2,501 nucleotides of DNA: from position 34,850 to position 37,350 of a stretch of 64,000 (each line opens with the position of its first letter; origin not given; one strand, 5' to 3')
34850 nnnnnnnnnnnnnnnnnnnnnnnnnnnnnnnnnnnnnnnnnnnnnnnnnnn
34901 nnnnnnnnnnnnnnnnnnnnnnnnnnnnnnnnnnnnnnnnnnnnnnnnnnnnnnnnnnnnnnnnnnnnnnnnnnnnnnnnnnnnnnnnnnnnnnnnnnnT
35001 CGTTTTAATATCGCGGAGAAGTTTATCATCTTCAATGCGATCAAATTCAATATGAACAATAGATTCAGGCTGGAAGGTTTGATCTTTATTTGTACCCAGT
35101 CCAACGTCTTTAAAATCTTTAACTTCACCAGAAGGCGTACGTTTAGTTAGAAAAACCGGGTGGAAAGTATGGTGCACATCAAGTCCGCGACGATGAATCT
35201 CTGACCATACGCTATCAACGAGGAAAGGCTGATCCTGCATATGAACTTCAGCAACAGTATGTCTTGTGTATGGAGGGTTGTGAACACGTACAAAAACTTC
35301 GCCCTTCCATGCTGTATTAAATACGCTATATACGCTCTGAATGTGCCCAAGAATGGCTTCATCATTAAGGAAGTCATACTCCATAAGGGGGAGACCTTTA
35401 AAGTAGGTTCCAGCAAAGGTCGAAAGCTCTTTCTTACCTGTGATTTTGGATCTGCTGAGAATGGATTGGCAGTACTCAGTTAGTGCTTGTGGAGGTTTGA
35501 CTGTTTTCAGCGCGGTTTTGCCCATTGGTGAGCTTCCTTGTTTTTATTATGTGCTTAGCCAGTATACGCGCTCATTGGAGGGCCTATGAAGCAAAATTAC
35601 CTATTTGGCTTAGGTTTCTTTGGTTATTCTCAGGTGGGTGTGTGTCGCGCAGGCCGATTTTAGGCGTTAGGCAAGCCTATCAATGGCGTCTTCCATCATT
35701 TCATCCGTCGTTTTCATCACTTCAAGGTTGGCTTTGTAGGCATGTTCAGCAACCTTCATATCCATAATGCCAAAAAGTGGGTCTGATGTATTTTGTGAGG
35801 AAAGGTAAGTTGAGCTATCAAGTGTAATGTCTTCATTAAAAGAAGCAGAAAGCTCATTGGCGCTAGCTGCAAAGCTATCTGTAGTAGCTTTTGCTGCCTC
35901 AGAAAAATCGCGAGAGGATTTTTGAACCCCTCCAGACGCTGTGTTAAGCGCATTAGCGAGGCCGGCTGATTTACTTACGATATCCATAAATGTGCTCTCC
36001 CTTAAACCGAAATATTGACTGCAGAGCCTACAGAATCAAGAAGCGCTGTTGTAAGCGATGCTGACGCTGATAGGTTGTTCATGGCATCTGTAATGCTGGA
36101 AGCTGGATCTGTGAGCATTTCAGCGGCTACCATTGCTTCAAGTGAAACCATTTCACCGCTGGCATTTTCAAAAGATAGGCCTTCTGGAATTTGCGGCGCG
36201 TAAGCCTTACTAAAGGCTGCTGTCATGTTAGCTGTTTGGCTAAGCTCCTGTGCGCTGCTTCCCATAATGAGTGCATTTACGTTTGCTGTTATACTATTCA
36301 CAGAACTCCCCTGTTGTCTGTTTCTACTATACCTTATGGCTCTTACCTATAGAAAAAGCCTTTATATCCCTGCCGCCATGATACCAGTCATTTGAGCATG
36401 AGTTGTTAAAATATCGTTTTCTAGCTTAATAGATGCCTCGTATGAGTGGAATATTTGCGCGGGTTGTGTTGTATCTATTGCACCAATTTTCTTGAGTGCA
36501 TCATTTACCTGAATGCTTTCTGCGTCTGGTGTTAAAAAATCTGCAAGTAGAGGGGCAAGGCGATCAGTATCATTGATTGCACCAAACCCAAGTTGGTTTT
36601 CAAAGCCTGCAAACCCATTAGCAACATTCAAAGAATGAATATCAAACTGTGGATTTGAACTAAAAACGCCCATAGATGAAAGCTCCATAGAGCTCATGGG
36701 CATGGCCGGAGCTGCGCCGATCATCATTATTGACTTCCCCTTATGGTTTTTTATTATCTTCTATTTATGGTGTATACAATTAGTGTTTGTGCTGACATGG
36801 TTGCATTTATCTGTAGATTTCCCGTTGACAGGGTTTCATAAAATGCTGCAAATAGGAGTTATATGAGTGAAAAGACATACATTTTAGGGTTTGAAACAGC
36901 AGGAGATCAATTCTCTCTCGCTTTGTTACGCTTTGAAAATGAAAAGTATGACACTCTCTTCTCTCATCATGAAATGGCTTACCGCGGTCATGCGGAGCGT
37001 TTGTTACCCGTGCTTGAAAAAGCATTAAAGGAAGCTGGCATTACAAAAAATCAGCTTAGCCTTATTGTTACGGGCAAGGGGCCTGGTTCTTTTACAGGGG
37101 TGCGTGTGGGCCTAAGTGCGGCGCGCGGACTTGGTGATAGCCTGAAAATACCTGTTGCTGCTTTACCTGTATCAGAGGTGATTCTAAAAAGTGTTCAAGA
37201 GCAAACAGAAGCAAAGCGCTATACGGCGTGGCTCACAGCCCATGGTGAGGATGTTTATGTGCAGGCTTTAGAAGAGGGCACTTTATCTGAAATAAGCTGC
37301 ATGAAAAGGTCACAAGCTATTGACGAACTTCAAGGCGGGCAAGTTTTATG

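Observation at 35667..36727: Operon of three small Ser/Ala-rich cytoplasmic-type proteins divergent from tsaB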

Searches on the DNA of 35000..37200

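Call 107: search_rna_families(source=window, start=35000, end=37200, threshold=evalue, max_evalue=1)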
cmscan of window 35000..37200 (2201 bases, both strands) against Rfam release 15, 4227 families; matches with E-value up to 1: 0.
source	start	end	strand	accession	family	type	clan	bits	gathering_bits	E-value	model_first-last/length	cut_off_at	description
